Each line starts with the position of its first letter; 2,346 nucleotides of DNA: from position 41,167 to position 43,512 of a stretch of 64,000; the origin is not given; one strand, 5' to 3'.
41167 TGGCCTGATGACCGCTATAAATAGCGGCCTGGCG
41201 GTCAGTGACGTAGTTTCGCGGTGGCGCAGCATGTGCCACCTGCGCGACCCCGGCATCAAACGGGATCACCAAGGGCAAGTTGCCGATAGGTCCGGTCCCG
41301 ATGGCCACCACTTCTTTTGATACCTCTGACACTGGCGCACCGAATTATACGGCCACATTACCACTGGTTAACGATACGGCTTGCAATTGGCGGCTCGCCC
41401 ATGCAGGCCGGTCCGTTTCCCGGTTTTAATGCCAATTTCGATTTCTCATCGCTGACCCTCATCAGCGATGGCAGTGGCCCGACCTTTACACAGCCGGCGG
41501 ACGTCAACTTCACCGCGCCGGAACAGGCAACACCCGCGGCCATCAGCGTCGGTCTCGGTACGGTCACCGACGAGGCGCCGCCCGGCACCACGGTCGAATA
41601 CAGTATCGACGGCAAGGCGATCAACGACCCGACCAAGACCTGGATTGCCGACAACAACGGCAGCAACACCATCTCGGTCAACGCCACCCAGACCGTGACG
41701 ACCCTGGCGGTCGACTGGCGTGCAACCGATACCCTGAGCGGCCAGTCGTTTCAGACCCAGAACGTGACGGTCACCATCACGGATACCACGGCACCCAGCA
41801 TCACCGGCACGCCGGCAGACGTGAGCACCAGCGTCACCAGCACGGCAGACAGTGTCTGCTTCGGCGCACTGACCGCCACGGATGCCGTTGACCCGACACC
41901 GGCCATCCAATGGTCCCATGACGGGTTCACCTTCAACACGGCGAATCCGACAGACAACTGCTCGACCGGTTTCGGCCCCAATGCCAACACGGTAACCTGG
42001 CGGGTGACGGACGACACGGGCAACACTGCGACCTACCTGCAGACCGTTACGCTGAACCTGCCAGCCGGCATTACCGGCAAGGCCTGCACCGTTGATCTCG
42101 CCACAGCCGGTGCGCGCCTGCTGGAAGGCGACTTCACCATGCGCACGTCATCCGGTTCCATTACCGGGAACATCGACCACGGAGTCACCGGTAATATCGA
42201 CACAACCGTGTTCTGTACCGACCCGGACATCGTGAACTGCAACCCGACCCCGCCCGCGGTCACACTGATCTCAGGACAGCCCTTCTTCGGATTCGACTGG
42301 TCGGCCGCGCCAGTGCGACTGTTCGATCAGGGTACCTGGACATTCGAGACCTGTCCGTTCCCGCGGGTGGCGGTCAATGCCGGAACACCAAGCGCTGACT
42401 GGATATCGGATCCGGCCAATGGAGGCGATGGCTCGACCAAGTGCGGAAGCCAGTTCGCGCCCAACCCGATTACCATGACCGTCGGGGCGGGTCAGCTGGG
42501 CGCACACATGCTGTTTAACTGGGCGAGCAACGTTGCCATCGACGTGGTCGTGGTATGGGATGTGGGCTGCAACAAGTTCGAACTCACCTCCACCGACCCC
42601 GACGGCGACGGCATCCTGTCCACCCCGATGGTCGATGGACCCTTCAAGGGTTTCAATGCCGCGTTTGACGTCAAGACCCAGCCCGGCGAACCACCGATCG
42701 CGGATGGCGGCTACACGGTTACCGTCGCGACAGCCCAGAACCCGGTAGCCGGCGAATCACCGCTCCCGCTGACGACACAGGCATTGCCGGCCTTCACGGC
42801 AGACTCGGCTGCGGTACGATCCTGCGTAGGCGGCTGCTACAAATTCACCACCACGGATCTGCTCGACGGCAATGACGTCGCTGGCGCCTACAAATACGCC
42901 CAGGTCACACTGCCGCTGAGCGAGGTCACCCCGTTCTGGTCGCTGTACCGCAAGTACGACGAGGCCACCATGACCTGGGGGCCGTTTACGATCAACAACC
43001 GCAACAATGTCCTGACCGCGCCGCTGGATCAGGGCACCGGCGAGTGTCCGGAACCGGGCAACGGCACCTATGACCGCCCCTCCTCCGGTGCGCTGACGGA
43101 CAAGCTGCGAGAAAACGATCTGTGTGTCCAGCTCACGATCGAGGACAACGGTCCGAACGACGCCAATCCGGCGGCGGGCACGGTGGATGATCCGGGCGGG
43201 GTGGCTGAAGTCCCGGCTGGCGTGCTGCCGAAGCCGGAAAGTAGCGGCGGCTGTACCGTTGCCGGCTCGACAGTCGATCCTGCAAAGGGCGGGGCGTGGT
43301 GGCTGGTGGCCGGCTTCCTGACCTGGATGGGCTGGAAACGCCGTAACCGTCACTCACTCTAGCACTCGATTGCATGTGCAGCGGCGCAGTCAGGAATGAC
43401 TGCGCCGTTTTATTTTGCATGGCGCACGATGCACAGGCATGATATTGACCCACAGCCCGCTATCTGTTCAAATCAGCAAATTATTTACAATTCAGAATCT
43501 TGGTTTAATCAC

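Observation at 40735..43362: Third, much larger PEP-CTERM-family gene with a non-canonical C-terminal sorting tail and an N-terminal domain shattered by at least 4 frameshifts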

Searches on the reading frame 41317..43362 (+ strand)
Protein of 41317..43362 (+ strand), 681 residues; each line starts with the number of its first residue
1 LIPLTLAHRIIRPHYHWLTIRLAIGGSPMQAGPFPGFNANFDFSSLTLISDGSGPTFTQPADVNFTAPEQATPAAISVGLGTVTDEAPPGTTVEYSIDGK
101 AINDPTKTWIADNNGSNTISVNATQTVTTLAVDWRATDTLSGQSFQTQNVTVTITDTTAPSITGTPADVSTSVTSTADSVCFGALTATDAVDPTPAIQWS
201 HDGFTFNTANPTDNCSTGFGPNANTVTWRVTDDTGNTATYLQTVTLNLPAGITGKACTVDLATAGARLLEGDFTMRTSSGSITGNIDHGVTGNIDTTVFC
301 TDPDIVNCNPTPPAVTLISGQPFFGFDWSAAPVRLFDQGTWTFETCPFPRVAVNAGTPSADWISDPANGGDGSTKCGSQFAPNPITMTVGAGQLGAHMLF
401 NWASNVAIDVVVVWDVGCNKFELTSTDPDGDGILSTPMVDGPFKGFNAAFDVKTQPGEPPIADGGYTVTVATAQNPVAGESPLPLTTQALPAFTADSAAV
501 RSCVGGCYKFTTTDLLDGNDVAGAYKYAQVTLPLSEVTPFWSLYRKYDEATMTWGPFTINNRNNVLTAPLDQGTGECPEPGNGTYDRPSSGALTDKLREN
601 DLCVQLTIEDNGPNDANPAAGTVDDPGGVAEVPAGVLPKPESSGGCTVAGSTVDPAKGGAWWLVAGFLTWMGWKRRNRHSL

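Call 7: search_protein_families(library=ncbifam, proteins=[window:41317-43362:+], max_evalue=0.01)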
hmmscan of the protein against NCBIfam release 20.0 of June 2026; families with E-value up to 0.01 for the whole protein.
window:41317-43362:+ (681 aa): 1 family
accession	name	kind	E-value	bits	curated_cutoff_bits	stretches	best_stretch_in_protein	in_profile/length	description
NF047446.1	barrel_OmpL47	domain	0.0018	18.7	40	0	92-124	20-52/68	OmpL47-type beta-barrel domain-containing protein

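Call 9: search_protein_families(library=pfam, proteins=[window:41317-43362:+], max_evalue=1)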
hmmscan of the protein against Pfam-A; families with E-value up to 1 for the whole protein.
window:41317-43362:+ (681 aa): 0 families

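Call 10: find_homologous_proteins(query=window:41317-43362:+, max_evalue=0.001)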
Query window:41317-43362:+ (681 aa): 95 proteins with E <= 0.001 among 8000 candidates.
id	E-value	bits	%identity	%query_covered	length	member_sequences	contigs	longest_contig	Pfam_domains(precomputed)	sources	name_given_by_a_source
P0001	0.0e+0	1454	97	97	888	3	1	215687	-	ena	-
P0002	0.0e+0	1398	92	97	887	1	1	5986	-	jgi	jgi:hypothetical protein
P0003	1.9e-281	954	67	96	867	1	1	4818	-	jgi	jgi:hypothetical protein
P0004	4.8e-279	946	66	96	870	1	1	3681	-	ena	-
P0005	1.4e-277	941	65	92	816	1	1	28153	-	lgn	-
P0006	4.3e-265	900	76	77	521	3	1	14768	-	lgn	-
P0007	1.4e-264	898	64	96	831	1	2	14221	-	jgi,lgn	-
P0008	7.8e-260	882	65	91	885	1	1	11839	-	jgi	-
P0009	1.3e-233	796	62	92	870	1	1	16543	-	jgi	jgi:hypothetical protein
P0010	1.5e-229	782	59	96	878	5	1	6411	-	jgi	-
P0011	9.0e-228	776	58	96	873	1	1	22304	-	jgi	jgi:hypothetical protein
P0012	1.5e-210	719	62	80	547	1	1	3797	-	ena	-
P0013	1.1e-201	690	53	97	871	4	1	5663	-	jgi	jgi:hypothetical protein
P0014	2.6e-196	672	51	96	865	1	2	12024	-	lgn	-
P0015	2.8e-182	626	52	92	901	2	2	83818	-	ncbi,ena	-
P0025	1.1e-152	528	47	94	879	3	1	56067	-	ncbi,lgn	ncbi:MAG: choice-of-anchor U domain-containing protein [Pseudomonadota bacterium]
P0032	6.0e-141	489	47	91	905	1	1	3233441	-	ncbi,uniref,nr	ncbi:uncharacterized protein FOKN1_0788 [Thiohalobacter thiocyanaticus]|uniref:HYR domain-containing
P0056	1.3e-22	98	31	52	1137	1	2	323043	PF16403.12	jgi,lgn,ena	-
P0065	2.7e-19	87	35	19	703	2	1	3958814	PF13205.13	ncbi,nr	ncbi:Ig-like domain-containing protein [Sulfurifustis variabilis]|nr:Ig-like domain-containing prote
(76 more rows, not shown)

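Call 12: find_encoding_contigs(protein=P0001, flank=10000, max_places=4)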
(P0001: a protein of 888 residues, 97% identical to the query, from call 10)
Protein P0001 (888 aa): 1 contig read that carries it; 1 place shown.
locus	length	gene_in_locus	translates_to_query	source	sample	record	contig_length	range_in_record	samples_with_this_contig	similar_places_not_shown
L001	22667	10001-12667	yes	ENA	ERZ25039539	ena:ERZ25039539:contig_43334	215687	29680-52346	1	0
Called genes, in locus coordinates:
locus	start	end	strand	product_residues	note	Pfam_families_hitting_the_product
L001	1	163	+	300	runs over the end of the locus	PF05721:PhyH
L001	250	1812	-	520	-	PF13428:TPR_14 (faint), PF13432:TPR_16 (faint), PF13431:TPR_17 (faint), PF23914:TPR_CcmH_CycH (faint), PF00515:TPR_1 (faint), PF14559:TPR_19 (weak), PF00685:Sulfotransfer_1, PF13469:Sulfotransfer_3, +3 more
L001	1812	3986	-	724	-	PF23914:TPR_CcmH_CycH, PF13424:TPR_12 (weak), PF14559:TPR_19 (weak), PF13424:TPR_12, PF13432:TPR_16, PF13424:TPR_12 (weak), PF13432:TPR_16, PF13844:Glyco_transf_41, +15 more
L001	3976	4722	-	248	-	PF00685:Sulfotransfer_1, PF13469:Sulfotransfer_3 (faint)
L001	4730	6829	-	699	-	PF13414:TPR_11 (weak), PF13428:TPR_14 (weak), PF13424:TPR_12 (weak), PF13414:TPR_11, PF14559:TPR_19, PF13432:TPR_16, PF00685:Sulfotransfer_1, PF13469:Sulfotransfer_3, +18 more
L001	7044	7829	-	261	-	-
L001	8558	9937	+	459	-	PF03349:Toluene_X, PF13609:Porin_4 (weak)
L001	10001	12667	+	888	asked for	-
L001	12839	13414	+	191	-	PF02563:Poly_export, PF10531:SLBB (weak), PF22461:SLBB_2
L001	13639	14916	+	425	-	-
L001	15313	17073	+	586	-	PF02706:Wzz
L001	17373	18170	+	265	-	PF01656:CbiA (faint), PF13614:AAA_31 (weak)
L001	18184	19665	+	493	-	PF02367:TsaE (weak), PF02492:cobW (weak), PF13191:AAA_16, PF13245:AAA_19, PF13401:AAA_22, PF20720:nSTAND3 (faint)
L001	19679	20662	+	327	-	PF01073:3Beta_HSD, PF01370:Epimerase, PF02719:Polysacc_synt_2, PF04321:RmlD_sub_bind, PF05368:NmrA, PF07993:NAD_binding_4 (faint), PF13460:NAD_binding_10, PF16363:GDP_Man_Dehyd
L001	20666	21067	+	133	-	PF04892:VanZ-LLP1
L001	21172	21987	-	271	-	PF00459:Inositol_P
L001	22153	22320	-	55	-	-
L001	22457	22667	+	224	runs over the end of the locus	PF00702:Hydrolase, PF12710:HAD, PF13419:HAD_2 (weak)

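Call 20: search_protein_families(library=ncbifam, proteins=[P0001, P0002, P0003, P0025, P0032], max_evalue=0.1)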
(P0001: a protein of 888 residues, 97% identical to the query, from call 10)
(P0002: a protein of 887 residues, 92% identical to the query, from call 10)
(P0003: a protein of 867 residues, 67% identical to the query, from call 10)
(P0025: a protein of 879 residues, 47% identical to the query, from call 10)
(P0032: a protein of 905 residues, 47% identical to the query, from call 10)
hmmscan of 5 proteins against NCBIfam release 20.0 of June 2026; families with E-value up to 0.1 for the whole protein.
P0001 (888 aa): 2 families
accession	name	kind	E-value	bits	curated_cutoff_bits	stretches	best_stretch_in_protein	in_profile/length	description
NF047446.1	barrel_OmpL47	domain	0.0017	18.8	40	0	299-331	20-52/68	OmpL47-type beta-barrel domain-containing protein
NF041766.1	choice_anch_U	domain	0.019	15.8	32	1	802-837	55-91/92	choice-of-anchor U domain-containing protein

P0002 (887 aa): 1 family
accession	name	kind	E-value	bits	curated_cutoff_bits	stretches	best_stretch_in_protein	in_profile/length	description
NF047446.1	barrel_OmpL47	domain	0.00057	20.3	40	0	390-446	8-61/68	OmpL47-type beta-barrel domain-containing protein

P0003 (867 aa): 2 families
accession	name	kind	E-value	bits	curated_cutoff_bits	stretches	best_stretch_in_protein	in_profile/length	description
NF041766.1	choice_anch_U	domain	1.5e-07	32.2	32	1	779-814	56-91/92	choice-of-anchor U domain-containing protein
NF047446.1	barrel_OmpL47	domain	9.1e-05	22.8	40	0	411-437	37-63/68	OmpL47-type beta-barrel domain-containing protein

P0025 (879 aa): 1 family
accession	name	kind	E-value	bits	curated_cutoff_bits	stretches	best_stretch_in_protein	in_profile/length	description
NF041766.1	choice_anch_U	domain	3.1e-12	47.2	32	1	713-831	9-92/92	choice-of-anchor U domain-containing protein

P0032 (905 aa): 3 families
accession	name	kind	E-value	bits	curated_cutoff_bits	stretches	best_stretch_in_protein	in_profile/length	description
NF041766.1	choice_anch_U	domain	1e-10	42.3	32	2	819-853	57-92/92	choice-of-anchor U domain-containing protein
NF033191.4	JDVT-CTERM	domain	0.00023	21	27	1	870-904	2-34/35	JDVT-CTERM domain-containing protein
NF052522.1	TafE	equivalog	0.058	13.1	155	1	391-473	24-108/176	TafE family fimbrial adapter protein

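Call 33: find_related_loci(query=A3, collection=genome_contigs, flank=10000)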
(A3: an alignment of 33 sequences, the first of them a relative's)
Query A3 (888 aa) in genome_contigs; peptide patterns used: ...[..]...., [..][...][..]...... (x = any residue, [..] = any of these).
451 stretches matched a pattern; 11 encode a relative of the query (tblastn E <= 1e-3); 11 distinct loci.
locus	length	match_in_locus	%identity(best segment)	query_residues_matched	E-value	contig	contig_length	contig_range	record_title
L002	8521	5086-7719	63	1-888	0e+0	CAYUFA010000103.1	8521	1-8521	MAG TPA_asm: uncultured Ectothiorhodospiraceae bacterium isolate SRP214966_co3_135 genome assembly, contig: NODE_14604_l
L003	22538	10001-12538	44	9-856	2e-171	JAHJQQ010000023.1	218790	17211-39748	MAG: Gammaproteobacteria bacterium isolate OS_PC_MetaG.mb.114 OS_PC_MetaG.mb.114_k141_335383, whole genome shotgun seque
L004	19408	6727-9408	42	12-885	4e-174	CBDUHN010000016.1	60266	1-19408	MAG TPA_asm: uncultured Gammaproteobacteria bacterium isolate SRR22808126_binner12_Refined_108 genome assembly, contig:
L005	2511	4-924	44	590-886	2e-73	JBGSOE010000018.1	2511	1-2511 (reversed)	MAG: Thiohalobacterales bacterium isolate JTS-AC272 k141_658748, whole genome shotgun sequence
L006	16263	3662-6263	42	51-888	3e-61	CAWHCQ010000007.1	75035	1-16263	MAG: uncultured Gammaproteobacteria bacterium isolate MFD03551.bin.2.59 genome assembly, contig: contig_14151, whole gen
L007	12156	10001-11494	45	529-886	3e-24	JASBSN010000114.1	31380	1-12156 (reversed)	MAG: Thiogranum sp. isolate BWSM_138 k141_667112, whole genome shotgun sequence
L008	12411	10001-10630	34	477-668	1e-22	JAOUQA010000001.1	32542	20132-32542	MAG: Gammaproteobacteria bacterium isolate 8_1_Oct_SF_Bin73 8_1_Oct_SF_Bin73_scaffold_464_c1, whole genome shotgun seque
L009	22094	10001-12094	30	214-670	1e-21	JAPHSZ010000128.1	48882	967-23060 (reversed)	MAG: Gammaproteobacteria bacterium isolate N3S-Bin_7 c_000000081192, whole genome shotgun sequence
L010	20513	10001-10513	35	522-662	2e-19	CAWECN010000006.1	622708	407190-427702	MAG: uncultured Gammaproteobacteria bacterium isolate MFD03551.bin.1.144 genome assembly, contig: contig_23623, whole ge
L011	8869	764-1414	36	522-885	1e-18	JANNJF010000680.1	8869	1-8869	MAG: Gammaproteobacteria bacterium isolate SOY_40_concoct_339_sub SOY_40_k141_1513978, whole genome shotgun sequence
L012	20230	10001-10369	33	522-660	2e-14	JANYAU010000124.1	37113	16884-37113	MAG: Betaproteobacteria bacterium isolate GL140_5_metabat_36 GL140_5_k141_787666, whole genome shotgun sequence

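Call 39: find_encoding_contigs(protein=window:41401-43362:+, flank=2000, max_places=4)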
Protein window:41401-43362:+ (653 aa): no gene with exactly this product is on record in the collection.

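Call 40: predict_structure(alignment_id=A3)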
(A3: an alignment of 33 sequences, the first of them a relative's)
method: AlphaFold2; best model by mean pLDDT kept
length: 888 residues; sequences in the alignment: 33
mean_pLDDT: 77.8   pTM: 0.52
mean pLDDT of the five models: 77.8, 77.0, 76.5, 75.2, 74.4
residues with pLDDT >= 90: 194; 70-90: 480; 50-70: 129; < 50: 85
segments of 3 or more residues with pLDDT < 50: 1-36, 192-195, 558-577, 846-865, 886-888
pLDDT, mean of each block of 10 residues (from residue 1): 28 35 33 52 75 80 74 70 88 88 81 88 74 84 83 85 84 70 65 56 77 54 55 70 82 85 85 88 91 77 85 87 87 85 83 87 91 93 91 90 87 85 86 92 92 91 80 90 75 87 82 66 88 86 86 56 42 47 64 83 88 85 83 72 81 88 87 91 87 80 82 89 82 92 90 88 86 86 86 65 85 93 91 88 50 36 50 75 59
secondary structure, 60 per line:
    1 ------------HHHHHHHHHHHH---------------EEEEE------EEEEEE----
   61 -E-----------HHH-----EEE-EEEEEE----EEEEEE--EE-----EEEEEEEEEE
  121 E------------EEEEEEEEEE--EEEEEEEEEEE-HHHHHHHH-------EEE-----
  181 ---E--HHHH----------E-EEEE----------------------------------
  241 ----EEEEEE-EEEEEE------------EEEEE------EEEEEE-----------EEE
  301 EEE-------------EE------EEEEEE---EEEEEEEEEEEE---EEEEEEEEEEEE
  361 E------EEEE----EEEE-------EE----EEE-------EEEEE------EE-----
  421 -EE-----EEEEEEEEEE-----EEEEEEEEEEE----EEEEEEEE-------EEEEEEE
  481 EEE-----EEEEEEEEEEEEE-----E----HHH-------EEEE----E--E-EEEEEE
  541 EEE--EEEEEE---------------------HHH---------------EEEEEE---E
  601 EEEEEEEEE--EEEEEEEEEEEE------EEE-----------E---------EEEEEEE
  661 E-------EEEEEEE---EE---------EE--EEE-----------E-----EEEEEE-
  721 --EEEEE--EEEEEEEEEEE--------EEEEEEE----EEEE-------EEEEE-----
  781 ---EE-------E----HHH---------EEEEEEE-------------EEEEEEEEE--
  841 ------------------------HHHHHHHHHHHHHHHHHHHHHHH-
elements in order (helices of 4 or more, strands of 3 or more residues): H13-24 E40-44 E51-56 E82-84 E86-91 E96-101 E111-121 E134-143 E146-156 H158-165 E173-175 H187-190 E203-206 E245-250 E252-257 E270-274 E281-286 E298-303 E325-330 E334-345 E349-361 E368-371 E376-379 E393-395 E403-407 E429-438 E444-454 E459-466 E474-483 E489-501 E522-525 E535-543 E546-551 E591-596 E600-609 E612-623 E630-632 E654-661 E669-675 E694-696 E714-719 E723-727 E730-740 E749-755 E760-763 E771-775 E810-816 E830-838 H865-887

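Call 44: fold_search(model_id=the predicted structure, library=pdb)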
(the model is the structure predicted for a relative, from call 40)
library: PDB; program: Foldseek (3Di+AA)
matches with E <= 10: 1435; with E <= 0.001: 257
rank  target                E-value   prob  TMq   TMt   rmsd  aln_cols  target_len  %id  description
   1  9flp_A                4.9e-08  0.97  0.09  0.09  68.2       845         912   11  CryoEM structure of the neck (1403-2314) in the grappling hook protein A (GhpA) in the bacterium Aureispira sp. CCB-QB (released 2024-10-16)
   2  4m00_A                6.3e-08  1.00  0.13  0.20  34.1       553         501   14  Crystal structure of the ligand binding region of staphylococcal adhesion SraP (released 2014-06-18)
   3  9fls_A                1.7e-07  1.00  0.09  0.20  27.6       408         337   15  CryoEM structure of the fragment-3 (2061-2397) in the grappling hook protein A (GhpA) in the bacterium Aureispira sp.  (released 2024-10-16)
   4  9ijj_O                2.1e-06  0.94  0.11  0.08  48.5       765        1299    9  In situ structure of the central apparatus in mouse sperm axoneme. (released 2025-06-04)
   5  6u6t_B                5.1e-06  1.00  0.13  0.34  15.4       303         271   12  Neuronal growth regulator 1 (NEGR1) (released 2020-08-12)
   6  9flw_A                5.6e-06  0.93  0.09  0.14  50.4       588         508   13  CryoEM structure of the fragment-6 (3571-4078) in the grappling hook protein A (GhpA) in the bacterium Aureispira sp.  (released 2024-10-16)
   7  5xnp_D                1.0e-05  1.00  0.09  0.23  22.0       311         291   13  Crystal structures of human SALM5 in complex with human PTPdelta (released 2018-01-24)
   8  9flu_A                1.0e-05  0.98  0.09  0.19  28.0       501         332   11  CryoEM structure of the fragment-1 (3402-3733) in the grappling hook protein A (GhpA) in the bacterium Aureispira sp.  (released 2024-10-16)
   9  4m03                  1.1e-05  1.00  0.11  0.46  10.6       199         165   17  C-terminal fragment(residues 576-751) of binding region of SraP (released 2014-06-18)
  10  8k53_A                1.2e-05  0.95  0.14  0.16  40.1       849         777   11  Structure of the Dimeric Human CNTN2 Ig 1-6-FNIII 1-2 Domain in an Asymmetric State (released 2023-12-06)
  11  3k0w                  1.3e-05  1.00  0.10  0.34  10.2       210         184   14  Crystal structure of the tandem IG-like C2-type 2 domains of the human mucosa-associated lymphoid tissue lymphoma transl (released 2009-10-27)
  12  7y9a_A                1.4e-05  1.00  0.14  0.48   7.8       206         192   16  Crystal structure of sDscam Ig1-2 domains, isoform beta2v6 (released 2023-05-24)
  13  3lnh_A                1.6e-05  1.00  0.12  0.35   9.4       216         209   16  Crystal structure of E-cadherin EC12 W2A (released 2010-03-02)
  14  6tav_D                1.7e-05  0.82  0.11  0.09  32.9       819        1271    9  Crystal structure of endopeptidase-induced alpha2-macroglobulin (released 2021-05-12)
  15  3pdd                  1.9e-05  1.00  0.11  0.38  10.4       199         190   14  Structures of Clostridium thermocellum CbhA fibronectin(III)-like modules (released 2011-11-23)
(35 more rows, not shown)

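Call 57: list_cluster_members(proteins=[P0001, P0002])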
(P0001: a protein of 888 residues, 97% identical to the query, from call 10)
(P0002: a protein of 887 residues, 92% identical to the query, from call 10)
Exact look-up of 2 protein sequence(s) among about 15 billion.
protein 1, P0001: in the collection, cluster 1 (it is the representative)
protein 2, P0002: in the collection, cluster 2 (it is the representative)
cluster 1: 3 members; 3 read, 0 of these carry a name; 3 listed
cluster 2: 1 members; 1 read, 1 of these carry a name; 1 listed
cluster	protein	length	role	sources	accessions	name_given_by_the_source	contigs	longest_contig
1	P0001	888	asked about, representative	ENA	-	-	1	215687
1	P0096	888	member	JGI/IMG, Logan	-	-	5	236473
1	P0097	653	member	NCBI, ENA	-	-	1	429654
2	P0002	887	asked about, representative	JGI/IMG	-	hypothetical protein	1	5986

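Call 64: find_encoding_contigs(protein=P0032, flank=10000, max_places=2)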
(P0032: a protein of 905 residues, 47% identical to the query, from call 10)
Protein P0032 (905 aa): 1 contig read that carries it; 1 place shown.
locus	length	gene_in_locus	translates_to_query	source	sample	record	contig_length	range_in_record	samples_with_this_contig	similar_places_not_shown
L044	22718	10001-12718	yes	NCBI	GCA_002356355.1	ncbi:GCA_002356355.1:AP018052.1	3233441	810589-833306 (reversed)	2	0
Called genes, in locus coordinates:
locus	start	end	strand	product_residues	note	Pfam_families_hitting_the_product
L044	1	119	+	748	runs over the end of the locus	PF00515:TPR_1, PF13432:TPR_16, PF13414:TPR_11, PF13414:TPR_11, PF13429:TPR_15, PF13432:TPR_16, PF14559:TPR_19, PF13414:TPR_11, +29 more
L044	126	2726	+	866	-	PF13432:TPR_16, PF14559:TPR_19, PF01209:Ubie_methyltran, PF13489:Methyltransf_23, PF13847:Methyltransf_31, PF08241:Methyltransf_11, PF08242:Methyltransf_12, PF13649:Methyltransf_25, +21 more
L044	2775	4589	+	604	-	PF13371:TPR_9, PF25063:ARM_TT21_C, PF13432:TPR_16, PF13489:Methyltransf_23, PF08241:Methyltransf_11, PF08242:Methyltransf_12, PF13649:Methyltransf_25, PF13847:Methyltransf_31, +26 more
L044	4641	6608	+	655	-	PF13432:TPR_16 (weak), PF14559:TPR_19 (weak), PF23914:TPR_CcmH_CycH, PF14559:TPR_19, PF13432:TPR_16 (weak), PF14559:TPR_19 (weak), PF00685:Sulfotransfer_1, PF13469:Sulfotransfer_3, +16 more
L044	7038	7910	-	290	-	-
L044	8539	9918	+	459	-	PF03349:Toluene_X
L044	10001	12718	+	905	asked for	-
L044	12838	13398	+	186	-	PF02563:Poly_export, PF10531:SLBB, PF22461:SLBB_2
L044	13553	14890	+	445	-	PF13557:Phenol_MetA_deg (faint), PF10082:BBP2_2 (weak)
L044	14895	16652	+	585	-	PF02706:Wzz, PF13807:GNVR (faint)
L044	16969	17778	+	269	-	PF01656:CbiA (weak)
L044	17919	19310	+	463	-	PF13191:AAA_16, PF13245:AAA_19 (weak), PF13401:AAA_22, PF13604:AAA_30 (weak)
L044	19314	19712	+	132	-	PF04892:VanZ-LLP1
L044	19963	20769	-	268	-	PF00459:Inositol_P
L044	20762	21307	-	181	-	PF00293:NUDIX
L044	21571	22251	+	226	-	PF00702:Hydrolase, PF12710:HAD, PF13419:HAD_2 (weak)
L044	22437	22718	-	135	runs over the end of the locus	PF03692:CxxCxxCC (weak)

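Call 65: find_encoding_contigs(protein=P0065, flank=10000, max_places=2)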
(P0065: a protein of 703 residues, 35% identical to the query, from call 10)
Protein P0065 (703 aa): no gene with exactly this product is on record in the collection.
